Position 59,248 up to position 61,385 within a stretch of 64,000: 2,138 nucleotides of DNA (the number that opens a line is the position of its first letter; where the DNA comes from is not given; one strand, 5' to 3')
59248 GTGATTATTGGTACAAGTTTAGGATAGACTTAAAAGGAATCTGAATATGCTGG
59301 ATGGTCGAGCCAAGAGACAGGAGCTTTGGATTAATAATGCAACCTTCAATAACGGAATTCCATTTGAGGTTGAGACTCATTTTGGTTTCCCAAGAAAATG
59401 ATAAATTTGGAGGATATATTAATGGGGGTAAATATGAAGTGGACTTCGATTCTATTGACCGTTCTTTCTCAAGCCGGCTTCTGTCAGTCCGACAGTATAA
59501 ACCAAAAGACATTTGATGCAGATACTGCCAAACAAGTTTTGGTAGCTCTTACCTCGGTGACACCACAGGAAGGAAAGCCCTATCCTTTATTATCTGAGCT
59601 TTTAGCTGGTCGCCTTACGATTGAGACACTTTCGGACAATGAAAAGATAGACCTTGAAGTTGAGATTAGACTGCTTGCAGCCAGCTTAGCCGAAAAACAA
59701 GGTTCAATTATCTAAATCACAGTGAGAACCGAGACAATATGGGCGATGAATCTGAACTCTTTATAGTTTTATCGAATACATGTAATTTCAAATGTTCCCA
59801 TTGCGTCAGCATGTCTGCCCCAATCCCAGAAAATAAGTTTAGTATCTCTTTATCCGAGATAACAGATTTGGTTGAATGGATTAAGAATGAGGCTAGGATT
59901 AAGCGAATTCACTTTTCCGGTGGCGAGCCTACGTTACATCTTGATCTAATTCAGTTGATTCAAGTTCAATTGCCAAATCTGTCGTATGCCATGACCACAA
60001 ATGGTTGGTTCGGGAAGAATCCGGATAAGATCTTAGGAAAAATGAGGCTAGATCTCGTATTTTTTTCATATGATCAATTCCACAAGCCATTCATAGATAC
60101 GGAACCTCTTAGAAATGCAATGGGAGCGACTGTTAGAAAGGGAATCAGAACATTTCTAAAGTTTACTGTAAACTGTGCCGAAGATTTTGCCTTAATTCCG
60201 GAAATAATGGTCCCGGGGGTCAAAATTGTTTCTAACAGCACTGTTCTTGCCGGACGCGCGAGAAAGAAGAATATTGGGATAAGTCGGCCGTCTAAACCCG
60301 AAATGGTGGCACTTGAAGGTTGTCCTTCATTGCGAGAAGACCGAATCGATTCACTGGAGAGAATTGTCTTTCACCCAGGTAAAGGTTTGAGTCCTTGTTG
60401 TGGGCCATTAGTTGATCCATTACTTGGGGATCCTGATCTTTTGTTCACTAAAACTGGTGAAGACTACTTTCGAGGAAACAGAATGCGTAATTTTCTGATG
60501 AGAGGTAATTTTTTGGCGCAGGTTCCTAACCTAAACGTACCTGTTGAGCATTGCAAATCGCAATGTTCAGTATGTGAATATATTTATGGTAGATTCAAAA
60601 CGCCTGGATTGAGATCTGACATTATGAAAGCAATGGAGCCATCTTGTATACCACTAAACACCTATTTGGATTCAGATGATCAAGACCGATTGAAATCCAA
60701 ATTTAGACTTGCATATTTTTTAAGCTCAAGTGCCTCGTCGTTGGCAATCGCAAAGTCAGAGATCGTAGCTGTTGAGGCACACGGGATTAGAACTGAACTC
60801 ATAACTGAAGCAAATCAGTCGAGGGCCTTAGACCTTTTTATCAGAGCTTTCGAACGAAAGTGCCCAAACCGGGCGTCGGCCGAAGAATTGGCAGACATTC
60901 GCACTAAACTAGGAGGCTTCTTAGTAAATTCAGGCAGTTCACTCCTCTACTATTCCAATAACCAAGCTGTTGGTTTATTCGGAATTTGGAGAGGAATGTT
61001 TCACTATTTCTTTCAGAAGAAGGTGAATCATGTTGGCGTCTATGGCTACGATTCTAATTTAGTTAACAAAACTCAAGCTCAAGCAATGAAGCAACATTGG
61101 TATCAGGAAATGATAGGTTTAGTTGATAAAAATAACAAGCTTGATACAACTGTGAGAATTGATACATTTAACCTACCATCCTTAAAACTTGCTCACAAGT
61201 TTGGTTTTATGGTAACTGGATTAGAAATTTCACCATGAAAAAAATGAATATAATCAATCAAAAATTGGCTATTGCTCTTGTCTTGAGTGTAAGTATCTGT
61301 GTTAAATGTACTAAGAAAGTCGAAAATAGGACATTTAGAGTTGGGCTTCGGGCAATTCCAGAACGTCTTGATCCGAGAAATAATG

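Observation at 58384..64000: AT-rich island with a translationally coupled cassette of small ORF(s), a radical-SAM/GNAT fusion, an OppA-type binding protein and a histidine kinase: candidate produce-and-sense signalling system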

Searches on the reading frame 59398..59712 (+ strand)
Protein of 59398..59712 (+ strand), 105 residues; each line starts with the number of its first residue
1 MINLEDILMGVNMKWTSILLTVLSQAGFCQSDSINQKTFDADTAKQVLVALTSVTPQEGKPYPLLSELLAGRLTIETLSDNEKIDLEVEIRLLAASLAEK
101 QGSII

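Call 6: search_protein_families(library=pfam, proteins=[window:59398-59712:+], max_evalue=0.1)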
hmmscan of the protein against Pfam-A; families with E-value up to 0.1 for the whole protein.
window:59398-59712:+ (105 aa): 0 families

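Call 7: search_protein_families(library=ncbifam, proteins=[window:59398-59712:+], max_evalue=0.1)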
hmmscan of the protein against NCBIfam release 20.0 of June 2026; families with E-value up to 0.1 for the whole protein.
window:59398-59712:+ (105 aa): 0 families

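Call 60: list_cluster_members(proteins=[P0001, P0019, window:59434-59712:+, window:58384-59238:+])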
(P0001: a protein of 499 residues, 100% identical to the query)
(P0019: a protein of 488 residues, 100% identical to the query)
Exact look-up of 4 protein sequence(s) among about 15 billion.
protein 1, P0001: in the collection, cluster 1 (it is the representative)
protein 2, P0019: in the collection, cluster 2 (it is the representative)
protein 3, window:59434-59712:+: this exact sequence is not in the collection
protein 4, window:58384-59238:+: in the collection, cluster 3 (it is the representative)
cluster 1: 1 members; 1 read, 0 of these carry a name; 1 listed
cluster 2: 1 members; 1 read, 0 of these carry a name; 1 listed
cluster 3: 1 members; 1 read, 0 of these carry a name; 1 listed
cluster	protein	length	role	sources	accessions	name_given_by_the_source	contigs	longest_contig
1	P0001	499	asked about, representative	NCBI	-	-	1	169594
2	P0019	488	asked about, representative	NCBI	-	-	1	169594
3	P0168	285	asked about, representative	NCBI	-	-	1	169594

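Call 77: search_protein_families(library=padloc, proteins=[window:59422-59712:+], max_evalue=0.01)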
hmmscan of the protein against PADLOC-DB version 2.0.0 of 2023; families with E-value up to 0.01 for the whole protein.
window:59422-59712:+ (97 aa): 0 families

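Call 78: search_protein_families(library=phrogs, proteins=[window:59422-59712:+], max_evalue=0.01)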
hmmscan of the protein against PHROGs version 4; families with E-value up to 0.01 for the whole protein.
window:59422-59712:+ (97 aa): 0 families

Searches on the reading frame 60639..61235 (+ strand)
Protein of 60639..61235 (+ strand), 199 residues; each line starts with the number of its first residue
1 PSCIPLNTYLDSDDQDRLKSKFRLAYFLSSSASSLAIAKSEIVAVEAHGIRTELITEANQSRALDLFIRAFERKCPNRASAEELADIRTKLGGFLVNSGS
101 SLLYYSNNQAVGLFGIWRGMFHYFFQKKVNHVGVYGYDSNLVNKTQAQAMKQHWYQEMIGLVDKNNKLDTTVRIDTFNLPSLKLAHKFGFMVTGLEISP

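Call 37: search_protein_families(library=pfam, alignment_id=A3, max_evalue=10)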
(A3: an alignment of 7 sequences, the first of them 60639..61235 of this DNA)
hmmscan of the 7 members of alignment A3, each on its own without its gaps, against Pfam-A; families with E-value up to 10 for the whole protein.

A. member 1, window:60639-61235:+ (199 aa): 0 families

B. families by the number of members that match (of 7 scanned): 5 families
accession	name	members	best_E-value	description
PF00583.31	Acetyltransf_1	3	0.0023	Acetyltransferase (GNAT) family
PF13302.13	Acetyltransf_3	1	0.0011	Acetyltransferase (GNAT) domain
PF16730.10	DnaGprimase_HBD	1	0.012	DnaG-primase C-terminal, helicase-binding domain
PF13420.13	Acetyltransf_4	1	0.033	Acetyltransferase (GNAT) domain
PF07697.16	7TMR-HDED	1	0.13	7TM-HD extracellular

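Call 38: search_solved_structures(query=A3, max_evalue=10, show_alignments=2)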
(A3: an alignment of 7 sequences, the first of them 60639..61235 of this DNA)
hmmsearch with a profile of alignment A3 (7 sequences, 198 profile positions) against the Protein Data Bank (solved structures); distinct sequences matched with E-value up to 10: 2.
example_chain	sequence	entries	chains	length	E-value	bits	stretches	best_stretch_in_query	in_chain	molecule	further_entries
9n9q_C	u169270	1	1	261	0.069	16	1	5-90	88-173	RpoE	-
1pbj_A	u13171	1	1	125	1.6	11.6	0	85-127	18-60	hypothetical protein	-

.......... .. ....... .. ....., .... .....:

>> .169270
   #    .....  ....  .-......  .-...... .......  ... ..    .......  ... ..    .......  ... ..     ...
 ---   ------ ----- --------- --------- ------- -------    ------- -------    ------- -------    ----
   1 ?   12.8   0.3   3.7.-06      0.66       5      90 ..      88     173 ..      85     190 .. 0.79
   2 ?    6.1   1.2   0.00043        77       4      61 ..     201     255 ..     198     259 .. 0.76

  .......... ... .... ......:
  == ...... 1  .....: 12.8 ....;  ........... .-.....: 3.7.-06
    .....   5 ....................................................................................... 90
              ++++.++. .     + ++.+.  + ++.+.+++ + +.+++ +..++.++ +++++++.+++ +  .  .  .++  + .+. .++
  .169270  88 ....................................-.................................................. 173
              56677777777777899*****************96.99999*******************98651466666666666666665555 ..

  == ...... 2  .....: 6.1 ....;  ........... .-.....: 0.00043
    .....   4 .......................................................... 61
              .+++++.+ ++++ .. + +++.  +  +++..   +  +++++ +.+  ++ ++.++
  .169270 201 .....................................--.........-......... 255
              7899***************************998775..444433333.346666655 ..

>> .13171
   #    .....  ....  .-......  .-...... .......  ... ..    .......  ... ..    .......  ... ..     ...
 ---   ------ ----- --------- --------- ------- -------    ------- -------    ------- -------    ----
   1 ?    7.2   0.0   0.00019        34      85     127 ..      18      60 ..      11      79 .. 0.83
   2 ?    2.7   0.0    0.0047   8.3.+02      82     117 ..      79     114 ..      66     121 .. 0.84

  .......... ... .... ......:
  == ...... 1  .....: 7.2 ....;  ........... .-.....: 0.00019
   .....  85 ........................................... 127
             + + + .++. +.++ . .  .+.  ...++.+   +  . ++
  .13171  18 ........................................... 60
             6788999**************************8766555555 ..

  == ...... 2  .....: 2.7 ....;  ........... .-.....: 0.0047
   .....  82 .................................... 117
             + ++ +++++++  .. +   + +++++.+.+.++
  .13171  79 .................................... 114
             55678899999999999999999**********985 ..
